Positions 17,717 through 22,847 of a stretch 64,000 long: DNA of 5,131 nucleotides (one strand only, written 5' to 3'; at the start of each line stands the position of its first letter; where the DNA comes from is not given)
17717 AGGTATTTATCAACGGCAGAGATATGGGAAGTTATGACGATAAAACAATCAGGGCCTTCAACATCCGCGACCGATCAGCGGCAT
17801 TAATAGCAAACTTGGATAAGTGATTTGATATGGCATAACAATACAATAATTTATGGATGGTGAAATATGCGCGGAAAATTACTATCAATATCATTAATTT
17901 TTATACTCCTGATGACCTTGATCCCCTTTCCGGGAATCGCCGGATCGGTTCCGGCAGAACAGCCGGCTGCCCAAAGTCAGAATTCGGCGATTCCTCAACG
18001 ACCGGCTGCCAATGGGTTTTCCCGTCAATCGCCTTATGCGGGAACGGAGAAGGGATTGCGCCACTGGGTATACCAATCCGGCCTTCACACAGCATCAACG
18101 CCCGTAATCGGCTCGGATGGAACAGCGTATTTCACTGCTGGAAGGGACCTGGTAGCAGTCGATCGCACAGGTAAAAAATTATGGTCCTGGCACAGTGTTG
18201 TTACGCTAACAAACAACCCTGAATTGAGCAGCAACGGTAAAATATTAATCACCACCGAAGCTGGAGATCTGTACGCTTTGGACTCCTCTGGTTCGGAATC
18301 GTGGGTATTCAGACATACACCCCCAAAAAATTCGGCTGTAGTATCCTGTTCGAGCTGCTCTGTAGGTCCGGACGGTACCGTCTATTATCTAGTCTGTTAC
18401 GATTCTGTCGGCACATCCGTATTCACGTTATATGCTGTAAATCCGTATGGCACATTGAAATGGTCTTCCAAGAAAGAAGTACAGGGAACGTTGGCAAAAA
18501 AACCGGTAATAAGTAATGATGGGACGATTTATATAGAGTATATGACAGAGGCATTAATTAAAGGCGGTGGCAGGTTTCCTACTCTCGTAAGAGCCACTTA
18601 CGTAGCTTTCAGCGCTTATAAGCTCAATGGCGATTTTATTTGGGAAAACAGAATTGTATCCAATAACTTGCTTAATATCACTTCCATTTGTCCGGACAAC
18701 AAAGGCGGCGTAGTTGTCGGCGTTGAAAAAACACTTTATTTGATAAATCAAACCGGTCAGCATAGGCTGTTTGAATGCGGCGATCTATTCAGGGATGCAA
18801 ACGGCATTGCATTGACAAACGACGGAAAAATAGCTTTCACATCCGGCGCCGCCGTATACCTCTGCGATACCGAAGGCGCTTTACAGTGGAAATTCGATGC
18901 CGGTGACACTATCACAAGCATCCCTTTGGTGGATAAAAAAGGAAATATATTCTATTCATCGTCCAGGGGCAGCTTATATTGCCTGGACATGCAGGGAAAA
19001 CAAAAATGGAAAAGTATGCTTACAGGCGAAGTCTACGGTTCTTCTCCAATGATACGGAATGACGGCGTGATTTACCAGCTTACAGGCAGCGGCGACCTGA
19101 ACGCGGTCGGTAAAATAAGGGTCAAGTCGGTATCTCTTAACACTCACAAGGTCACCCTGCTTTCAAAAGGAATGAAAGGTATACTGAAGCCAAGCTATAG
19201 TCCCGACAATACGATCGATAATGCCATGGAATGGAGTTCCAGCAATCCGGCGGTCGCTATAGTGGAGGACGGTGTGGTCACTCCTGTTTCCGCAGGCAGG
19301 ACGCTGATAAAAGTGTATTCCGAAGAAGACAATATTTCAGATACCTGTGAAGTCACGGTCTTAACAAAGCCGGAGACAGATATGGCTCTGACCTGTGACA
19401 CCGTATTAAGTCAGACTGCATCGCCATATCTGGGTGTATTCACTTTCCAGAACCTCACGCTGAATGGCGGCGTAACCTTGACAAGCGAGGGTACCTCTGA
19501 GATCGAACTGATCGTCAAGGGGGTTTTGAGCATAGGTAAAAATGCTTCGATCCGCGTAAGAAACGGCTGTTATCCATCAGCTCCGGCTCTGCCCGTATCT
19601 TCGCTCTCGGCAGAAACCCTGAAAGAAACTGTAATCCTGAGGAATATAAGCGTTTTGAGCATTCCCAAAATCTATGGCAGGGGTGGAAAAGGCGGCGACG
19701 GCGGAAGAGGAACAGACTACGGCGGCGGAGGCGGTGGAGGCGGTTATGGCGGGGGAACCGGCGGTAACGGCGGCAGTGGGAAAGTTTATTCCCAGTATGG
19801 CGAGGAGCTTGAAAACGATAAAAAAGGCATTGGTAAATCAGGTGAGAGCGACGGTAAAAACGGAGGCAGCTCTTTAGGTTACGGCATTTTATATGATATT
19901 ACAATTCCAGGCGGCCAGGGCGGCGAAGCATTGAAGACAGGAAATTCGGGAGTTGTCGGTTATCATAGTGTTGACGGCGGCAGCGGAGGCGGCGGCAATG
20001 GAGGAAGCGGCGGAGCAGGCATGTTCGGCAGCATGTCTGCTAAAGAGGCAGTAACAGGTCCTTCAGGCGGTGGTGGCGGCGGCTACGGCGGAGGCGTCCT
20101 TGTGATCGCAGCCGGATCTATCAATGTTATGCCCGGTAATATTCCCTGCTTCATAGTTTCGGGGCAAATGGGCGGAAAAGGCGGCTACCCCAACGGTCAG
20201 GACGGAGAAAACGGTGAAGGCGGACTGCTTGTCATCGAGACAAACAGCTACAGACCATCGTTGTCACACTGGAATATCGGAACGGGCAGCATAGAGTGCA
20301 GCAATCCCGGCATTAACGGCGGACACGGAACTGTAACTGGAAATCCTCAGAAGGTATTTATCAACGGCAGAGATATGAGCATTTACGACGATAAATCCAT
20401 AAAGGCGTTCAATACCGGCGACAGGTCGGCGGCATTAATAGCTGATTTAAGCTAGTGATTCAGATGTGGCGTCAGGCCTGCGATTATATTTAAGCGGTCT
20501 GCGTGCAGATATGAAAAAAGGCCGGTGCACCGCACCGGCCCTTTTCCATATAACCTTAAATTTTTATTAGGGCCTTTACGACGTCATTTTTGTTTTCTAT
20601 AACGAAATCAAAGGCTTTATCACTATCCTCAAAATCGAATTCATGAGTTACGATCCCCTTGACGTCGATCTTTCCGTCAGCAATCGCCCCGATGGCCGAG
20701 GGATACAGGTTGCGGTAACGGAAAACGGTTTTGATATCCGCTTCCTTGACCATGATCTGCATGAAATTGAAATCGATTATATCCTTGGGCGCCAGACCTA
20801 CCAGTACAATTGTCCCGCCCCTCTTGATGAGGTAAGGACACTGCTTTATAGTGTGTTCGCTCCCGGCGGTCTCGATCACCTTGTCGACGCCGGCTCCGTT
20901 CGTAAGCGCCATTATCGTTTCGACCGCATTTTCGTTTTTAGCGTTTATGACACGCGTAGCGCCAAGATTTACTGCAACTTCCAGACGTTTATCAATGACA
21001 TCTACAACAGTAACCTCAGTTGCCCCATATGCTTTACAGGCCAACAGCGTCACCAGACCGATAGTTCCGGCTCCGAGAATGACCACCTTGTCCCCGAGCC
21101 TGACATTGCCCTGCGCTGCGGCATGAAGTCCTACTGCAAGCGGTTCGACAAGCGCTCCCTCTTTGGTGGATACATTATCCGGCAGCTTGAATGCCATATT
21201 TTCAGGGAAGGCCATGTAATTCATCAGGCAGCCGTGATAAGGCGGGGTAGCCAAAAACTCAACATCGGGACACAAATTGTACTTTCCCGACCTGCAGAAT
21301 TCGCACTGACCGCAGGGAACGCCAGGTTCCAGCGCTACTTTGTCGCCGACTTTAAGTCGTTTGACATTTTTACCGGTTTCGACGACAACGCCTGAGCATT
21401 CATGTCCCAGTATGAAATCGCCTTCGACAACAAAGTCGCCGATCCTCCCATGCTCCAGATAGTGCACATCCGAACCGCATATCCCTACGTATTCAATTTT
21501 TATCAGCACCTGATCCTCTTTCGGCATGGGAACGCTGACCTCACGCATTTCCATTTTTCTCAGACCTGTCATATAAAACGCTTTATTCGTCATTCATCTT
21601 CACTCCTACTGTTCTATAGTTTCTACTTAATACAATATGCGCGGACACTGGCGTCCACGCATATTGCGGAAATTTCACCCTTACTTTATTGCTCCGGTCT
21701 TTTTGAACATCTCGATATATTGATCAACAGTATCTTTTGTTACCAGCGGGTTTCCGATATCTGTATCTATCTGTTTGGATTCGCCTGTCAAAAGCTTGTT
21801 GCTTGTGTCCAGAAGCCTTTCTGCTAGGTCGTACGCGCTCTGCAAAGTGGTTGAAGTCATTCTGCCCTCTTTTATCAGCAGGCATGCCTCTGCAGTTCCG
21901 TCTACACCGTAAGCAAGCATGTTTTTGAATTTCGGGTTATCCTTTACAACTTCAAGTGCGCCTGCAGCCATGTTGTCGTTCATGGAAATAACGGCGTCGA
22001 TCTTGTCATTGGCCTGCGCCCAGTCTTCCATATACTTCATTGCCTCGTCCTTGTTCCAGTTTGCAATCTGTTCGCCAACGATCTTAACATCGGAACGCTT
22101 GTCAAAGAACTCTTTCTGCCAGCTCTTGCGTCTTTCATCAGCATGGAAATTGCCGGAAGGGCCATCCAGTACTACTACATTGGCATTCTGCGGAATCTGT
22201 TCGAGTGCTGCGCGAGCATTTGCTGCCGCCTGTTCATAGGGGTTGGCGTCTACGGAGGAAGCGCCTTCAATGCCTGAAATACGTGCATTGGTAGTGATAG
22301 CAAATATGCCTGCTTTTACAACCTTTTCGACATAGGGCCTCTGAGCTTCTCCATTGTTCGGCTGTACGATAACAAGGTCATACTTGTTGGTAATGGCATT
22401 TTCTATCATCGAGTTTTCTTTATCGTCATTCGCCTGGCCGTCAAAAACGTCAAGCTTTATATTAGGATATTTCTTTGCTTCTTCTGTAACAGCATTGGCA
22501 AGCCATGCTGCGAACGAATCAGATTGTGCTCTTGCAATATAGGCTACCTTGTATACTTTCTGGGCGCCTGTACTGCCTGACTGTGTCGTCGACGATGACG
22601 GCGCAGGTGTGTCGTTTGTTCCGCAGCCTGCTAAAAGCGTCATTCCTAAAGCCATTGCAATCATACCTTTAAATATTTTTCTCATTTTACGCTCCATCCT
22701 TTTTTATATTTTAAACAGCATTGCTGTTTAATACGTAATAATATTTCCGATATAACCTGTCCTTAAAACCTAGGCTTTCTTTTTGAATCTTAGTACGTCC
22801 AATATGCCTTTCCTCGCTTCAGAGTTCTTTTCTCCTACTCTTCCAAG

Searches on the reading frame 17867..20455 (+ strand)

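Call 59: search_protein_families(library=pfam, proteins=[window:17867-20455:+], max_evalue=0.001)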
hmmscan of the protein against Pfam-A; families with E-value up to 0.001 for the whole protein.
window:17867-20455:+ (862 aa): 4 families
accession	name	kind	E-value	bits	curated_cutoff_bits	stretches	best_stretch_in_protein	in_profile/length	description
PF13570.13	Beta-prop_ACSF4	-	6e-15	55.9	133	1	326-414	70-160/329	Beta-alanine-activating enzyme, beta-propeller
PF13360.13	PQQ_2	-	1.4e-14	54.8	27.6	2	330-403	5-78/233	Outer membrane protein assembly factor BamB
PF25292.1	Beta-prop_CGLA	-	3.5e-08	33.7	26.8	0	356-412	42-98/316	Lambda-carrageenase beta-propeller domain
PF21461.3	HL_N-beta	-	0.00022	21.4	27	1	459-490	19-50/57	Hyaluronate lyase, N-terminal beta-sheet domain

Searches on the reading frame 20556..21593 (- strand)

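Call 59: search_protein_families(library=pfam, proteins=[window:20556-21593:-], max_evalue=0.001)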
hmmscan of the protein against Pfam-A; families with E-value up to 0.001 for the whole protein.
window:20556-21593:- (345 aa): 4 families
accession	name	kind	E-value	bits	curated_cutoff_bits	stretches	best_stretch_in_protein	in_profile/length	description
PF00107.32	ADH_zinc_N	-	1.4e-30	106.4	31.8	1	178-303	2-126/129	Zinc-binding dehydrogenase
PF08240.17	ADH_N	-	4.2e-30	104.5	23.5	1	26-139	2-104/104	Alcohol dehydrogenase GroES-like domain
PF16912.11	Glu_dehyd_C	-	8.3e-10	38.9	34.9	1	146-344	4-210/211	Glucose dehydrogenase C-terminus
PF13602.12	ADH_zinc_N_2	-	1.9e-08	35.8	27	1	210-334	1-126/134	Zinc-binding dehydrogenase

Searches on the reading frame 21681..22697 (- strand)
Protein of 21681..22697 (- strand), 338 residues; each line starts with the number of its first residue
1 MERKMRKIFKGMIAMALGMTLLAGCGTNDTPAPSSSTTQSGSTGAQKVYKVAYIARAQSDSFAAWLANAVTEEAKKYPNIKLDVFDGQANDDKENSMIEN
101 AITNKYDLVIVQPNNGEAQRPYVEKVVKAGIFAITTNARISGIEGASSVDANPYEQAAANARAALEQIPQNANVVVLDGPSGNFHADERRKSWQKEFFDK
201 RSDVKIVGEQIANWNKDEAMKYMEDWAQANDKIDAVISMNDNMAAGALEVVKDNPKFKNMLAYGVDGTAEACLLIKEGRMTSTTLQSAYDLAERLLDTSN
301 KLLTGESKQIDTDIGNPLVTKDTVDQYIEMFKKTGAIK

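Call 59: search_protein_families(library=pfam, proteins=[window:21681-22697:-], max_evalue=0.001)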
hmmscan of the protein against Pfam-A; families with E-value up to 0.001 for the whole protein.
window:21681-22697:- (338 aa): 1 family
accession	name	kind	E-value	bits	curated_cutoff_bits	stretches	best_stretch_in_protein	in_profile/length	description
PF13407.12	Peripla_BP_4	-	4.8e-50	170.9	35.1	1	51-306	1-257/258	Periplasmic binding protein domain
